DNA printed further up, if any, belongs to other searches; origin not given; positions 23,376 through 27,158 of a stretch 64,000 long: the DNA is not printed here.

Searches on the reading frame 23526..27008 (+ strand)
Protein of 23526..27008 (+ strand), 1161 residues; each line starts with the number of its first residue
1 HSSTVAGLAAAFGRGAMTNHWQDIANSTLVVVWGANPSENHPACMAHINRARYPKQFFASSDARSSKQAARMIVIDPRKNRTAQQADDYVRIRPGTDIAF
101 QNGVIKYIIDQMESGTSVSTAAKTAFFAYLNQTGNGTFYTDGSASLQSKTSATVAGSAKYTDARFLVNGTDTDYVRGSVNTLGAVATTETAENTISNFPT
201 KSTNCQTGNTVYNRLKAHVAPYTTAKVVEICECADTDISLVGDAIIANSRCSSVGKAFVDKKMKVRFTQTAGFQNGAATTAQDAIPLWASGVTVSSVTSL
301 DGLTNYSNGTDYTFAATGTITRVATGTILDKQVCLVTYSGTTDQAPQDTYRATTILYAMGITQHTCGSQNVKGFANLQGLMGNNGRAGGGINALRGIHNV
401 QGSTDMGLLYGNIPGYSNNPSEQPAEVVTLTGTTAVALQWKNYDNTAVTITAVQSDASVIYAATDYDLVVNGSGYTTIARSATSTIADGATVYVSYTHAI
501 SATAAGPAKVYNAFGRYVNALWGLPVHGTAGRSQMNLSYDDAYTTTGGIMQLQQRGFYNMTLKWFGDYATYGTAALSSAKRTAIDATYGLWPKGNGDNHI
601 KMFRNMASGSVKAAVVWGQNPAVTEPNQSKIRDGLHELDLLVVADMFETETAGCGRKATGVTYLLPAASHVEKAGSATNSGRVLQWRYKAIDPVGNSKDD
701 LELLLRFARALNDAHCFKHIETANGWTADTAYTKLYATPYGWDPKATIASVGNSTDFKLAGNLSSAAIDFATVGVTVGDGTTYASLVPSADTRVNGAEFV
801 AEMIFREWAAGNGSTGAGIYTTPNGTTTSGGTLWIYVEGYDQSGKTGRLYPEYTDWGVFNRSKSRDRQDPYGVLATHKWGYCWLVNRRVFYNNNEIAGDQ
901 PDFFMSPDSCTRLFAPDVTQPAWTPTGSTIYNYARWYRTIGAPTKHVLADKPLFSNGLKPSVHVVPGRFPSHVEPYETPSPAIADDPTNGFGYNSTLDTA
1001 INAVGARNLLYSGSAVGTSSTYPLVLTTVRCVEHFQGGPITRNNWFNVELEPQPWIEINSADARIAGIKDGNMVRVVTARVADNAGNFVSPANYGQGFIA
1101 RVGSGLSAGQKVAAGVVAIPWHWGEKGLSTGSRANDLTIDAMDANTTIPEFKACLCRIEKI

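Call 8: search_protein_families(library=pfam, proteins=[window:23526-27008:+])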
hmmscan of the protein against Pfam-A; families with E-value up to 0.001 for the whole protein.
window:23526-27008:+ (1161 aa): 2 families
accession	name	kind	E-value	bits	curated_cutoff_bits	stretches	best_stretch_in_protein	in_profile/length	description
PF00384.28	Molybdopterin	-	7.6e-31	107.9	24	1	16-706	97-349/353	Molybdopterin oxidoreductase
PF01568.27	Molydop_binding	-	1.7e-14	54.3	26.8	2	1024-1080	1-56/110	Molydopterin dinucleotide binding domain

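Call 9: search_protein_families(library=ncbifam, proteins=[window:23526-27008:+])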
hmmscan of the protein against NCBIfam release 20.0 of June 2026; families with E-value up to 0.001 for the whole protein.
window:23526-27008:+ (1161 aa): 20 families
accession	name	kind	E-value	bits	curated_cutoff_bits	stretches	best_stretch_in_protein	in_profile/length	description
TIGR01553.1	formate-DH-alph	equivalog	7.5e-106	355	814.2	4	1-112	196-293/1009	formate dehydrogenase-N subunit alpha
NF041513.1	formate_DH_Act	exception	3.2e-86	290.1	1400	4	1-251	187-427/1067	formate dehydrogenase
TIGR01591.1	Fdh-alpha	equivalog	3.2e-81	273.4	666.25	4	592-717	365-482/672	formate dehydrogenase subunit alpha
NF047855.1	AssmNtatRedNasC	equivalog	2.2e-47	161.8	1100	4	599-720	398-513/708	assimilatory nitrate reductase catalytic subunit NasC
TIGR01701.1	Fdhalpha-like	subfamily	1.5e-33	116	582.15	3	351-409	346-404/744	FdhF/YdeP family oxidoreductase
NF041323.1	Nitr_red_NasA_Halo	equivalog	1.8e-27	96.2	1000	2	2-121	128-234/673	assimilatory nitrate reductase NasA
NF010055.0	PRK13532.1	equivalog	2.8e-23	82.1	904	2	2-275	182-378/830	nitrate reductase catalytic subunit NapA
TIGR01706.1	NAPA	equivalog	1.4e-20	73.3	930.55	2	592-738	456-600/830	periplasmic nitrate reductase subunit alpha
NF007406.0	PRK09939.1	equivalog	8.7e-18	63.8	1473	2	352-408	360-416/759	acid resistance putative oxidoreductase YdeP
TIGR00509.1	bisC_fam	subfamily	4.6e-16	58.2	1017.55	2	18-112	158-248/772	molybdopterin guanine dinucleotide-containing S/N-oxide reductase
TIGR02166.1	dmsA_ynfE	subfamily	2.4e-14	52.3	777.7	1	9-110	194-286/794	DMSO/selenate family reductase complex A subunit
TIGR03479.1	DMSO_red_II_alp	subfamily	1.1e-13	50.2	984.75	1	4-254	202-430/913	molybdopterin-dependent oxidoreductase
TIGR02693.1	arsenite_ox_L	equivalog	1.5e-13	49.7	359.05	1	17-111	211-315/806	arsenate reductase (azurin) large subunit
NF011682.0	PRK15102.1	equivalog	2.6e-12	45.7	909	0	1056-1119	715-776/829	trimethylamine-N-oxide reductase TorA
TIGR02164.1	torA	equivalog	4.4e-12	44.9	1465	0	1056-1153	711-805/824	trimethylamine-N-oxide reductase TorA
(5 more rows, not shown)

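Call 11: find_homologous_proteins(query=window:23526-27008:+, max_evalue=1e-20)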
Query window:23526-27008:+ (1161 aa): 2220 proteins with E <= 1e-20 among 8000 candidates; the best 120 are listed.
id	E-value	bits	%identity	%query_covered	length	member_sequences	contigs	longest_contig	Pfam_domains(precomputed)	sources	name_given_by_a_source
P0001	0.0e+0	2625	100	99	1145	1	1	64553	PF00384.28,PF01568.28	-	-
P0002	0.0e+0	1387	62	56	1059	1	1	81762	PF00384.28,PF01568.28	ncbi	-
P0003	0.0e+0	1235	58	71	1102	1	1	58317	PF00384.28,PF01568.28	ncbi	-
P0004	0.0e+0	1126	58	56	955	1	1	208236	PF00384.28,PF01568.28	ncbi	-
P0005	0.0e+0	1102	54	56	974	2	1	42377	PF00384.28,PF01568.28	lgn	-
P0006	0.0e+0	1088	54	56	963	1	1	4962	PF00384.28,PF01568.28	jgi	jgi:formate dehydrogenase major subunit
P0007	0.0e+0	1084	52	56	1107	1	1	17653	PF00384.28,PF01568.28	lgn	-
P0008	0.0e+0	1073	51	56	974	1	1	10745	PF00384.28,PF01568.28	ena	-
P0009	0.0e+0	1066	44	99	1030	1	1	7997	PF00384.28,PF01568.28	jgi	jgi:formate dehydrogenase major subunit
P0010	0.0e+0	1063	55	56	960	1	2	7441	PF00384.28,PF01568.28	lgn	-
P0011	0.0e+0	1060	49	56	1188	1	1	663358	PF00384.28,PF01568.28,PF27730.1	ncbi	-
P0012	0.0e+0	1054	54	56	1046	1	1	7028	PF00384.28,PF01568.28,PF27730.1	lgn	-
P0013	0.0e+0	1043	54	56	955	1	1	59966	PF00384.28,PF01568.28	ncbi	-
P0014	0.0e+0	1042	51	56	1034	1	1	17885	PF00384.28,PF01568.28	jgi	jgi:formate dehydrogenase major subunit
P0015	0.0e+0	1042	55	57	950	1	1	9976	PF00384.28,PF01568.28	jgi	jgi:formate dehydrogenase major subunit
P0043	9.9e-282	956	51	56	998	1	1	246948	PF00384.28,PF01568.28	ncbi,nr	ncbi:MAG: molybdopterin-dependent oxidoreductase [Coriobacteriia bacterium]|nr:molybdopterin-depende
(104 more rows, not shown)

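Call 13: find_related_loci(query=A1, collection=genome_contigs, flank=7000)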
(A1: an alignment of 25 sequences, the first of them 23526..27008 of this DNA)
Query A1 (1161 aa) in genome_contigs; peptide patterns used: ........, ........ (x = any residue, [..] = any of these).
122 stretches matched a pattern; 90 encode a relative of the query (tblastn E <= 1e-3); the best 80 are kept; 73 distinct loci.
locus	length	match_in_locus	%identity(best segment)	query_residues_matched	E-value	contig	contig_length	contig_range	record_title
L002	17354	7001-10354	58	1-1161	0e+0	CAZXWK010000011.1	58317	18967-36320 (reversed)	MAG TPA_asm: uncultured Eubacteriales bacterium isolate binchicken_co152_220 genome assembly, contig: NODE_611_length_58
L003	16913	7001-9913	58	1-1161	0e+0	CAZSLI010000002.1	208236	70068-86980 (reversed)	MAG TPA_asm: uncultured Eubacteriales bacterium isolate binchicken_co152_201 genome assembly, contig: NODE_53_length_208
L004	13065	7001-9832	57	1-1161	0e+0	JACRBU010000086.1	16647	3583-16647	MAG: Coriobacteriales bacterium isolate NC_groundwater_1628_Pr3_B-0.1um_67_11 SR-2_scaffold_141_1671793, whole genome sh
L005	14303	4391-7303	54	1-1161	0e+0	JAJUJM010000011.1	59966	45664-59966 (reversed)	MAG: Actinomycetota bacterium isolate bin117 k141_773025_length_59966_cov_15.4175, whole genome shotgun sequence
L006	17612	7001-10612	49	1-1161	0e+0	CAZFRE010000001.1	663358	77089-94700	MAG TPA_asm: uncultured Eubacteriales bacterium isolate binchicken_co269_259 genome assembly, contig: NODE_3_length_6633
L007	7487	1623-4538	53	1-1161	0e+0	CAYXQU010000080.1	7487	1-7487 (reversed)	MAG TPA_asm: uncultured Eubacteriales bacterium isolate binchicken_co269_29 genome assembly, contig: NODE_10239_length_7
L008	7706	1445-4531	47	1-1161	0e+0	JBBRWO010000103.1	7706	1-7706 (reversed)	MAG: Coriobacteriia bacterium isolate La4_metabat2.012 La4_metabat2.012_K_1352607_L_7706_cov_21.4304, whole genome shotg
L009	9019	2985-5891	53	1-1161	0e+0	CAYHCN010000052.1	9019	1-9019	MAG TPA_asm: uncultured Eubacteriales bacterium isolate ERP119294_co4_461 genome assembly, contig: NODE_8541_length_9019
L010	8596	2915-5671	46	1-1160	0e+0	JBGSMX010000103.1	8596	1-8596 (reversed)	MAG: Coriobacteriia bacterium isolate JTS-AC241 k141_547869, whole genome shotgun sequence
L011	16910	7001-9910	50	1-1161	0e+0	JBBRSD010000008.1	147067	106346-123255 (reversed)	MAG: Coriobacteriia bacterium isolate La2_metabat2.009 La2_metabat2.009_K_1998478L147067_cov_24.0001, whole genome shotg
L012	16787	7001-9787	50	1-1161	0e+0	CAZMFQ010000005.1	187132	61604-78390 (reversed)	MAG TPA_asm: uncultured Eubacteriales bacterium isolate binchicken_co269_74 genome assembly, contig: NODE_67_length_1871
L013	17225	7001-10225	62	1-1161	0e+0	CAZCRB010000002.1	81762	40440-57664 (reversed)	MAG TPA_asm: uncultured Eubacteriales bacterium isolate binchicken_co104_79 genome assembly, contig: NODE_250_length_817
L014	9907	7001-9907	51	1-1155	0e+0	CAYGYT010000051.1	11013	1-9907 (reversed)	MAG TPA_asm: uncultured Eubacteriales bacterium isolate ERP119294_co1_304 genome assembly, contig: NODE_8132_length_1101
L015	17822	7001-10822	48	1-1161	0e+0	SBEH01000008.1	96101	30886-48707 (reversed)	MAG: Actinomycetota bacterium isolate 311FN.002 NODE_23_length_96101_cov_25.642_ID_2925203, whole genome shotgun sequenc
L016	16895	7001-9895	51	1-1160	0e+0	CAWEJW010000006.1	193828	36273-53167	MAG: uncultured Actinomycetes bacterium isolate MFD05942.bin.1.345 genome assembly, contig: contig_51116, whole genome s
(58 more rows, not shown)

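Call 54: find_encoding_contigs(protein=P0043, flank=10000, max_places=2)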
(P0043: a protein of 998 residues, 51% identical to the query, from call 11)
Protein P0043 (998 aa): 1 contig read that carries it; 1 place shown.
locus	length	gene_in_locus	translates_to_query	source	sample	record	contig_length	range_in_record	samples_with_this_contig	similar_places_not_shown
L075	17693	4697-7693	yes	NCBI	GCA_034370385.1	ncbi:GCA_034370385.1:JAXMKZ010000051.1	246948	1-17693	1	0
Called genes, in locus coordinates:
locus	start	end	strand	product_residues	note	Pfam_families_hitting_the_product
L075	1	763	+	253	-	PF14522:Cytochrome_C7 (faint)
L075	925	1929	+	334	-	PF08631:SPO22 (faint), PF21033:RMD1-3 (faint), PF23914:TPR_CcmH_CycH (faint), PF24575:TPR_Slam (faint), PF14559:TPR_19 (weak), PF14561:TPR_20 (weak), PF13424:TPR_12, PF13432:TPR_16 (weak), +13 more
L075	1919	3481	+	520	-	PF25021:TEN_NHL (faint), PF17170:DUF5128 (faint), PF01436:NHL (weak)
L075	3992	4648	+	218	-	PF10518:TAT_signal (weak), PF04879:Molybdop_Fe4S4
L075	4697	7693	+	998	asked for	PF00384:Molybdopterin, PF01568:Molydop_binding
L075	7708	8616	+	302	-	PF13247:Fer4_11 (faint)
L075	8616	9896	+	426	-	PF14522:Cytochrome_C7 (faint), PF22113:Mtrc-MtrF_II-IV_dom (faint), PF09699:Paired_CXXCH_1 (faint)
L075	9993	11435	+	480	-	-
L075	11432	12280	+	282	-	-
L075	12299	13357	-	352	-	PF12229:PG_binding_4, PF03734:YkuD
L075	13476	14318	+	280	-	PF03705:CheR_N, PF01739:CheR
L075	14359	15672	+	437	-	-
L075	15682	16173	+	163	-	PF01584:CheW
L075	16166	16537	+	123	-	PF00072:Response_reg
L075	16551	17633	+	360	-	PF00072:Response_reg, PF01339:CheB_methylest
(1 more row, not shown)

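Call 55: find_encoding_contigs(protein=P0004, flank=10000, max_places=2)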
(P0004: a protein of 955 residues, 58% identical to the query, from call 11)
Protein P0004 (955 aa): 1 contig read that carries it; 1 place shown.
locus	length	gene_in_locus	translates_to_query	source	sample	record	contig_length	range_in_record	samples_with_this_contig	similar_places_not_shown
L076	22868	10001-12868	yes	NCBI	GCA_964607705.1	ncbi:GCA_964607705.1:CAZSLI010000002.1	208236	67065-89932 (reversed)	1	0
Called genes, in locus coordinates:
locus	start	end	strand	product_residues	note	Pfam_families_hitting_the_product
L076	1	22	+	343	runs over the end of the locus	PF00155:Aminotran_1_2, PF00266:Aminotran_5, PF01212:Beta_elim_lyase (weak)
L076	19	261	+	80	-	PF11823:Se_S_carrier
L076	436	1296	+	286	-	PF01292:Ni_hydr_CYTB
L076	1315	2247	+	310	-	PF02085:Cytochrom_CIII (faint), PF22113:Mtrc-MtrF_II-IV_dom (faint), PF14522:Cytochrome_C7 (faint), PF09699:Paired_CXXCH_1 (faint), PF14537:Cytochrom_c3_2 (faint)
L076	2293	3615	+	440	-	PF02085:Cytochrom_CIII (faint), PF14522:Cytochrome_C7 (faint), PF14537:Cytochrom_c3_2 (faint), PF22113:Mtrc-MtrF_II-IV_dom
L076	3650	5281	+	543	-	PF14537:Cytochrom_c3_2 (faint), PF22113:Mtrc-MtrF_II-IV_dom (faint), PF02085:Cytochrom_CIII (faint), PF14522:Cytochrome_C7 (weak)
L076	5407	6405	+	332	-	PF25063:ARM_TT21_C (faint), PF13432:TPR_16 (faint), PF14559:TPR_19 (faint), PF14561:TPR_20 (weak), PF13424:TPR_12, PF00515:TPR_1 (weak), PF07719:TPR_2 (weak), PF13414:TPR_11 (weak), +8 more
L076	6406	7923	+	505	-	PF01436:NHL (weak), PF17170:DUF5128 (faint), PF01436:NHL (weak)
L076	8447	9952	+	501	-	PF04879:Molybdop_Fe4S4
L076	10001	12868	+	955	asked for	PF00384:Molybdopterin, PF01568:Molydop_binding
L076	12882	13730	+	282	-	PF13247:Fer4_11 (faint), PF12838:Fer4_7 (faint)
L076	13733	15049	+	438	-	PF22113:Mtrc-MtrF_II-IV_dom (faint), PF14522:Cytochrome_C7 (faint), PF09699:Paired_CXXCH_1 (weak)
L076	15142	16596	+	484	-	-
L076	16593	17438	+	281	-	-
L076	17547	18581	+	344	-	PF13176:TPR_7 (faint), PF23914:TPR_CcmH_CycH (faint), PF25062:ARM_TT21_N (faint), PF12895:ANAPC3 (faint), PF13428:TPR_14 (faint), PF14559:TPR_19 (weak), PF13432:TPR_16, PF13414:TPR_11 (weak), +7 more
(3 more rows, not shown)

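Call 61: search_solved_structures(query=window:23526-27008:+, max_evalue=1e-10)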
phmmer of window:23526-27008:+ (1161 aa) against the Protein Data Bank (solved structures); distinct sequences matched with E-value up to 1e-10: 26.
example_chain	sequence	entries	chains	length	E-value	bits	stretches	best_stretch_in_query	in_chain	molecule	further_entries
1h0h_A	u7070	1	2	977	1.7e-70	241.5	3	1-111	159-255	FORMATE DEHYDROGENASE SUBUNIT ALPHA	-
9rk1_A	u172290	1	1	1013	4.7e-70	240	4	1-111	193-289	Formate dehydrogenase, alpha subunit, selenocysteine-containing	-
8cm4_A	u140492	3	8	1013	3.2e-69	237.3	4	1-111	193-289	Formate dehydrogenase, alpha subunit, selenocysteine-containing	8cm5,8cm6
6sdr_A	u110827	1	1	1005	4e-69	236.9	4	1-111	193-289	Formate dehydrogenase, alpha subunit, selenocysteine-containing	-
6sdv_A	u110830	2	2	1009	4.1e-69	236.9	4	1-111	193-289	Formate dehydrogenase, alpha subunit, selenocysteine-containing,Formate dehydrogenase, alp | Formate dehydrogenase, alpha subunit, selenocysteine-containing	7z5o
30gj_A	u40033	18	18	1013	4.2e-69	236.9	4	1-111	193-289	Formate dehydrogenase, alpha subunit, selenocysteine-containing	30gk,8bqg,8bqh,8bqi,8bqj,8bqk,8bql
9qm0_A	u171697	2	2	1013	4.2e-69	236.9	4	1-111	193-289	Formate dehydrogenase, alpha subunit, selenocysteine-containing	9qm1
9rk0_A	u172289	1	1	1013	1.1e-68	235.5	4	1-111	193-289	Formate dehydrogenase, alpha subunit, selenocysteine-containing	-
9rjy_A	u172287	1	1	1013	2.7e-68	234.2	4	350-428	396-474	Formate dehydrogenase, alpha subunit, selenocysteine-containing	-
9rjz_A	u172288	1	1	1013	2.9e-68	234.1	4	1-111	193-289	Formate dehydrogenase, alpha subunit, selenocysteine-containing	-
8cm7_A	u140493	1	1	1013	3.1e-68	234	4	1-111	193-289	Formate dehydrogenase, alpha subunit, selenocysteine-containing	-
8rcg_A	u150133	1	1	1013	3.2e-68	234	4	1-111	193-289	Formate dehydrogenase, alpha subunit, selenocysteine-containing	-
1kqf_A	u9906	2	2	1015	1.5e-67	231.8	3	350-430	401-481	FORMATE DEHYDROGENASE, NITRATE-INDUCIBLE, MAJOR SUBUNIT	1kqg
9vap_A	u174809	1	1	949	1.1e-53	185.8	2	1-110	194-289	Formate dehydrogenase molybdopterin-binding subunit FdhA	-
9t1s_L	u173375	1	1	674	1.8e-50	175.2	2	351-422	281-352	formate dehydrogenase (coenzyme F420)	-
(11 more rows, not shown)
